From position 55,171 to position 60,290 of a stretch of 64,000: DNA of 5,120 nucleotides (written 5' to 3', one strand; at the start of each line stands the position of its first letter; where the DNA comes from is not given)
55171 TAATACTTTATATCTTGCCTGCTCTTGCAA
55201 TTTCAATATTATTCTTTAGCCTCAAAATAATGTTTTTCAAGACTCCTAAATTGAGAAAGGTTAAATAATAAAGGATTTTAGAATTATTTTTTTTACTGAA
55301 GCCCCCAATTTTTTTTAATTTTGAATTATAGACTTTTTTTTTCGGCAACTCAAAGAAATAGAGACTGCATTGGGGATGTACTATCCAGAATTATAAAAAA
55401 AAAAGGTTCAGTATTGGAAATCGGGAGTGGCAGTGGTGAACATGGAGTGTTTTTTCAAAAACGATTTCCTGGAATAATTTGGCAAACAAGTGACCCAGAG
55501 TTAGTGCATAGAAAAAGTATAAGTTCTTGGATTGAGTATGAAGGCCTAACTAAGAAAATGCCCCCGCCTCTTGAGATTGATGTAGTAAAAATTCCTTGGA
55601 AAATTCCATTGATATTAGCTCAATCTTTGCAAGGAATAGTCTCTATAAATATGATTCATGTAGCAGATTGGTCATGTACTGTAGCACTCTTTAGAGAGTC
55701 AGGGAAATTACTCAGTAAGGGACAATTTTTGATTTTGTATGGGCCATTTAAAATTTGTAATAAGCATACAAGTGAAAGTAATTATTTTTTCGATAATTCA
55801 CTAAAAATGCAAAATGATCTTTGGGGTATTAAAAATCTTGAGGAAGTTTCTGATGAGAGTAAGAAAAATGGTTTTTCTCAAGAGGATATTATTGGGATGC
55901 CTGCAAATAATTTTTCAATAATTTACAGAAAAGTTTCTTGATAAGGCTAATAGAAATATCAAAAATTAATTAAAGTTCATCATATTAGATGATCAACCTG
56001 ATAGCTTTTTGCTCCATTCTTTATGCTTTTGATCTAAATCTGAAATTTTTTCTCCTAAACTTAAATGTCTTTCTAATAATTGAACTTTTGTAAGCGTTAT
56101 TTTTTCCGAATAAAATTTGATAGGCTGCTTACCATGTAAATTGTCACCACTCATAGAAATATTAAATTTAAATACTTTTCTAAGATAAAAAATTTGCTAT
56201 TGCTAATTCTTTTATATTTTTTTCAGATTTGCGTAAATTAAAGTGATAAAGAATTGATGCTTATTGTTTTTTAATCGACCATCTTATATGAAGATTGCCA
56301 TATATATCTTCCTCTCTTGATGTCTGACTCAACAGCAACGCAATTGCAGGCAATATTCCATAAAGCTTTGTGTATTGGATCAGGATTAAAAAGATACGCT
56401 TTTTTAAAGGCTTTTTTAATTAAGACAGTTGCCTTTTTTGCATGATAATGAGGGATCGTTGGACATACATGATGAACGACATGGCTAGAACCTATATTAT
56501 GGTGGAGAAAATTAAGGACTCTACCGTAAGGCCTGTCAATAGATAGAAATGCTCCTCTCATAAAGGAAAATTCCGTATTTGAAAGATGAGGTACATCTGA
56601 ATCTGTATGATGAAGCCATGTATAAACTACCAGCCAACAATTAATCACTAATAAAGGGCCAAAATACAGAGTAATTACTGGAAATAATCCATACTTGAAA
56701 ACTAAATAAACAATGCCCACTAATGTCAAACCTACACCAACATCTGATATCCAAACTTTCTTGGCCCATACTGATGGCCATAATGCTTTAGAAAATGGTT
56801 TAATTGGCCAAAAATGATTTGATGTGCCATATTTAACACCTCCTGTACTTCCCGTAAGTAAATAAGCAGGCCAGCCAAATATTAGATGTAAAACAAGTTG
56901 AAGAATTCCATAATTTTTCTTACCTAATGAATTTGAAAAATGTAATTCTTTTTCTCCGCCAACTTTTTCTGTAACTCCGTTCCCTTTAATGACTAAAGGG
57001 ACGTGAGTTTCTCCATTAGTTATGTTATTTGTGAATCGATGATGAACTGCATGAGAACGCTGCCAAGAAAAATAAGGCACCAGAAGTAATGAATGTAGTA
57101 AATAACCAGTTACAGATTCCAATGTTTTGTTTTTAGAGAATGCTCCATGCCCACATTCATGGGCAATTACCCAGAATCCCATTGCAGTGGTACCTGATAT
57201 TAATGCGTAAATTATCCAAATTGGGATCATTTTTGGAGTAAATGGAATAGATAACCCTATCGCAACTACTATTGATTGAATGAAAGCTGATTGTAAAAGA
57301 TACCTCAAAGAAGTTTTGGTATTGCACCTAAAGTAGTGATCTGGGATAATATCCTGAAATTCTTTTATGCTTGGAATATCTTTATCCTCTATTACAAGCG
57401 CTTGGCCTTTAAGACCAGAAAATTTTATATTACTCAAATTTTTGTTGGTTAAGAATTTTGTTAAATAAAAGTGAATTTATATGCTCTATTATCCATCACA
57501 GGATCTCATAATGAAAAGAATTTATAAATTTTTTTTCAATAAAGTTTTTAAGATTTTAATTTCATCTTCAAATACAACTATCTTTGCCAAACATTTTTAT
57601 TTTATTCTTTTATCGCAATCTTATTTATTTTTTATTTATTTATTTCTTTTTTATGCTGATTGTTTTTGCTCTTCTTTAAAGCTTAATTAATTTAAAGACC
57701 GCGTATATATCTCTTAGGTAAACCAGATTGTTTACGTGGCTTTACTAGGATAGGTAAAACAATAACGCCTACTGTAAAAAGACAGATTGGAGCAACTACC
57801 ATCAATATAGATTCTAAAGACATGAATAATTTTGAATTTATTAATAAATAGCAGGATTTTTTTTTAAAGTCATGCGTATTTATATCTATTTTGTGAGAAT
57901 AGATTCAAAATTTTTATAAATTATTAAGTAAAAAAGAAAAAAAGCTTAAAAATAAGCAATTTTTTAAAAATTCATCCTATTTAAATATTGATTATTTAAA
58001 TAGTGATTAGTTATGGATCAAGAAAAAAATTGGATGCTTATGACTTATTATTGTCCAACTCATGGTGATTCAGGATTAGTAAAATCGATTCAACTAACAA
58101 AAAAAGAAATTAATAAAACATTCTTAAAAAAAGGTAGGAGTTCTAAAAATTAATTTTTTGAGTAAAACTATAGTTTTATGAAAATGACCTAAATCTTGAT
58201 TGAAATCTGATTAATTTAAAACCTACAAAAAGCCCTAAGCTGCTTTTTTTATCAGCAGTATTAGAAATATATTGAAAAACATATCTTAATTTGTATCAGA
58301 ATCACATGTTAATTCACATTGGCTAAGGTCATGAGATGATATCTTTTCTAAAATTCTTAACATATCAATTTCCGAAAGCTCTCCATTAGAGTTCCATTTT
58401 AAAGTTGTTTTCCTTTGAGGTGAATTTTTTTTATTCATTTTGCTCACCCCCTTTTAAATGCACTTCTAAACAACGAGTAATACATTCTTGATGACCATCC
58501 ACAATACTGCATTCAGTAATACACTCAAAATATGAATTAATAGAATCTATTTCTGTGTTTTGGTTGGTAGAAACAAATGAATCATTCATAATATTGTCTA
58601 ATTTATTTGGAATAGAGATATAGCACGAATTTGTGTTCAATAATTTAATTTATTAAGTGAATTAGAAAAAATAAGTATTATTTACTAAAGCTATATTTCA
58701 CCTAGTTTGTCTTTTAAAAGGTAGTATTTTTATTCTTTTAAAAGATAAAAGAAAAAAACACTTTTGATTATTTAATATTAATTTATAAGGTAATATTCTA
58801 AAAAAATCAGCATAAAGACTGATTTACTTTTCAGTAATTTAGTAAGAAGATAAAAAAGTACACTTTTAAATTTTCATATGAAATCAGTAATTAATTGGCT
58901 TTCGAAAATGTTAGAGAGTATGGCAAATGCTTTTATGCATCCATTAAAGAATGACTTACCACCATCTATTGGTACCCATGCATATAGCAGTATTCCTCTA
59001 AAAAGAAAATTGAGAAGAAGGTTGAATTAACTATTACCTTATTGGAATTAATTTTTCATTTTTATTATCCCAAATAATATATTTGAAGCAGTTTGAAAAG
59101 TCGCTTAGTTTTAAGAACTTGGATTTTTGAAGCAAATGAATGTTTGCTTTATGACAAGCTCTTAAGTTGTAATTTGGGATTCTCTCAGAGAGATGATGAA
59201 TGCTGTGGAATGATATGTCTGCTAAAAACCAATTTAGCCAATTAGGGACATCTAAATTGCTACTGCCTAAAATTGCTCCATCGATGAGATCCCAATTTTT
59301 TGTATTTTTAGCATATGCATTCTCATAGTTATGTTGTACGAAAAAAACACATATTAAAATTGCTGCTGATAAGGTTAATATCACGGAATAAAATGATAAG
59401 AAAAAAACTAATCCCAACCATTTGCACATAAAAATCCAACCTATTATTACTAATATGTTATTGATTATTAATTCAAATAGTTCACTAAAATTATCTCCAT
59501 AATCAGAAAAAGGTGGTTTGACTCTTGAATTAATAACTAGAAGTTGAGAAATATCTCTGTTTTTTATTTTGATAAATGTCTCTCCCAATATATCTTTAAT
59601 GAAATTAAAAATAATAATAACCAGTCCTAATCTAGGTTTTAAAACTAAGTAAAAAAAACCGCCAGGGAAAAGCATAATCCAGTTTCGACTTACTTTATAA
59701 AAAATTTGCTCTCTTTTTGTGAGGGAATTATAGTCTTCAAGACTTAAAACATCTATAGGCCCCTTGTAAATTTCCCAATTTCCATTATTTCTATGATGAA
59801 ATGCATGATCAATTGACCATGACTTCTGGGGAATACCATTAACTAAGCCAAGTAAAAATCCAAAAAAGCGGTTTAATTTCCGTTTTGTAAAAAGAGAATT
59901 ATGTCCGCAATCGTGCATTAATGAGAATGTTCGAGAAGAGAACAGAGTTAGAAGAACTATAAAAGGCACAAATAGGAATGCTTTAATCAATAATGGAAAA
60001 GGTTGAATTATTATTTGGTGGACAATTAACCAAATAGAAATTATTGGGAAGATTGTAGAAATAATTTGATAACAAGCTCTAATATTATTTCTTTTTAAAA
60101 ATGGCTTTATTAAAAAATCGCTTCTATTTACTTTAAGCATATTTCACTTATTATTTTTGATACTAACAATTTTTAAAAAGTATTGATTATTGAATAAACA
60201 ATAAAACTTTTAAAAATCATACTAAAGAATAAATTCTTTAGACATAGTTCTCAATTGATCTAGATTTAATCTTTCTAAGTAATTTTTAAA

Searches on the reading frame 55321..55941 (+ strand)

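Call 49: search_protein_families(library=pfam, proteins=[window:55321-55941:+])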
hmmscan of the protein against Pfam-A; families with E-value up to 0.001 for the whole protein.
window:55321-55941:+ (206 aa): 1 family
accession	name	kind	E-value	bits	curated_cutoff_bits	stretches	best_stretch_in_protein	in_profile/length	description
PF06080.18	DUF938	-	9.3e-59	199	27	1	6-204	3-202/202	Protein of unknown function (DUF938)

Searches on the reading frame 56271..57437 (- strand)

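Call 28: search_protein_families(library=pfam, proteins=[window:56271-57437:-])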
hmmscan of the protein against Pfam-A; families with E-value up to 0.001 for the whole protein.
window:56271-57437:- (388 aa): 1 family
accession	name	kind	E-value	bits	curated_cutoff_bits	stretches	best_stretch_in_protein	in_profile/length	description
PF00487.30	FA_desaturase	-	2.7e-23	83.5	29.7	1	74-349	3-247/253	Fatty acid desaturase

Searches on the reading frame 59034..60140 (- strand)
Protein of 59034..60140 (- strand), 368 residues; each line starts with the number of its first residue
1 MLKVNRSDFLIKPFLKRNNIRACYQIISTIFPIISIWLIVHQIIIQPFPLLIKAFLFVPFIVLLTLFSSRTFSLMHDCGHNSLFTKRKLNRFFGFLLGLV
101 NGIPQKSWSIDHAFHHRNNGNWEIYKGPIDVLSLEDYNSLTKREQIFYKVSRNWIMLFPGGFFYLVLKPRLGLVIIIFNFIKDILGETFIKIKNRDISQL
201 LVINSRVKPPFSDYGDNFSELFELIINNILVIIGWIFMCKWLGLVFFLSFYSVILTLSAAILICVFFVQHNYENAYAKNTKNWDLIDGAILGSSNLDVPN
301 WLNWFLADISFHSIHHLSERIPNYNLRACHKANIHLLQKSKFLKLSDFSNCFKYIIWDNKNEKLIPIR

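Call 49: search_protein_families(library=pfam, proteins=[window:59034-60140:-])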
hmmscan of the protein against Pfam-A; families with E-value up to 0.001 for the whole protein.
window:59034-60140:- (368 aa): 1 family
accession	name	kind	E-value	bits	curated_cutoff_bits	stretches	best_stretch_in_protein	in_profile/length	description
PF00487.30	FA_desaturase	-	4.3e-30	105.8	29.7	1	56-339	4-244/253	Fatty acid desaturase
